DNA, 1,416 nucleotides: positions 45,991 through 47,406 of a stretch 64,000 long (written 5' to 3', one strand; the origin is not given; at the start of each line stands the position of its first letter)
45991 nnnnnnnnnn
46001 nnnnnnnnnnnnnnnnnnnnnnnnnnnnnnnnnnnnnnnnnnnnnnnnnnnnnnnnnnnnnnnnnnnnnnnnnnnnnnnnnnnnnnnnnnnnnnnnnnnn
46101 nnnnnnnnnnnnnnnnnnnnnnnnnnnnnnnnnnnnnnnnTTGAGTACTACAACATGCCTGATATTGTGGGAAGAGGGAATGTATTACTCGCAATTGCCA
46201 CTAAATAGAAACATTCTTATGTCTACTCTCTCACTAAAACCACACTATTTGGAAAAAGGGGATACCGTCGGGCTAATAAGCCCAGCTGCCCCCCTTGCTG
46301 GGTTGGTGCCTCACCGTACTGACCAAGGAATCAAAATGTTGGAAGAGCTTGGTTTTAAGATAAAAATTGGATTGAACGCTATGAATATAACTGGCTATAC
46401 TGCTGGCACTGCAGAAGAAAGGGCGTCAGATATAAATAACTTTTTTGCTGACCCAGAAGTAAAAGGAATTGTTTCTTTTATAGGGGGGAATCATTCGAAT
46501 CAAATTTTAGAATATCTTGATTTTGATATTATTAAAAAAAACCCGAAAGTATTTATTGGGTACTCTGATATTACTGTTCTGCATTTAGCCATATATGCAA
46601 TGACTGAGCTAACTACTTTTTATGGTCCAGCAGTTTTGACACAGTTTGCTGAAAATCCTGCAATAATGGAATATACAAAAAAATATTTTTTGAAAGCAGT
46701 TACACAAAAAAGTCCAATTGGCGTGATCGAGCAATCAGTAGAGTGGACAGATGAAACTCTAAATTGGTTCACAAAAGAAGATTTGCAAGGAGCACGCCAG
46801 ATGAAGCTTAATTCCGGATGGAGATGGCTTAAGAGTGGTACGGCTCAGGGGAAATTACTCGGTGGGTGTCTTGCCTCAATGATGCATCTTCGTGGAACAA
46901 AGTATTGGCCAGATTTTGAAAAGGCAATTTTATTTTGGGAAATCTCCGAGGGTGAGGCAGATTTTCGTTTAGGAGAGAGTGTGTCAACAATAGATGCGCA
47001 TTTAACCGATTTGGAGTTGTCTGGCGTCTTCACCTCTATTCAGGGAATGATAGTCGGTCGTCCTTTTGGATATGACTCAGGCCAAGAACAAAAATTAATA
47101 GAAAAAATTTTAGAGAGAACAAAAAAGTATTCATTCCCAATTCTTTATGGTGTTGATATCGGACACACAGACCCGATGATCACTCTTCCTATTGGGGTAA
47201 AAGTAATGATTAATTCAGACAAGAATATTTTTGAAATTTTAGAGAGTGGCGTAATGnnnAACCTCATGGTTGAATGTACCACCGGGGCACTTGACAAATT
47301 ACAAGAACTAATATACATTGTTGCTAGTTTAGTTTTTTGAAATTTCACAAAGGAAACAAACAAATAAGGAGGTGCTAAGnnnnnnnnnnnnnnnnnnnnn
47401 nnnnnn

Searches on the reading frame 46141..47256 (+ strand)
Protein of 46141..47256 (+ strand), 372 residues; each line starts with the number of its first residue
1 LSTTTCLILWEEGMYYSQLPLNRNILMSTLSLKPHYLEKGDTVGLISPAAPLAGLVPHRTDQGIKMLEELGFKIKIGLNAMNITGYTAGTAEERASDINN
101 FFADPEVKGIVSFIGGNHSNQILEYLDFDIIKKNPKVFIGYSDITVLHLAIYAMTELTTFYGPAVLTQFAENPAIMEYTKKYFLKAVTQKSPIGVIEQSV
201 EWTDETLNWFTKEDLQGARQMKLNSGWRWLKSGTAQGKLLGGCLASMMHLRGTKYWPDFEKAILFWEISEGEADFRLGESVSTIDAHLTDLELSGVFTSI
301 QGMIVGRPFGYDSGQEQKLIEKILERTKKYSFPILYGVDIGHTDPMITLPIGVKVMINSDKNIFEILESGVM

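Call 81: search_protein_families(library=pfam, proteins=[window:46141-47256:+], max_evalue=0.0001)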
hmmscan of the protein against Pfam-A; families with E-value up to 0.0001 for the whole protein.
window:46141-47256:+ (372 aa): 2 families
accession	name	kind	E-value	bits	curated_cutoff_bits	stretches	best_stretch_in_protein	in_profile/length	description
PF02016.21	Peptidase_S66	-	1.3e-38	132.3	25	1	43-162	1-121/121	LD-carboxypeptidase N-terminal domain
PF17676.7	Peptidase_S66C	-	1.7e-28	100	23.7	1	236-356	1-119/120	LD-carboxypeptidase C-terminal domain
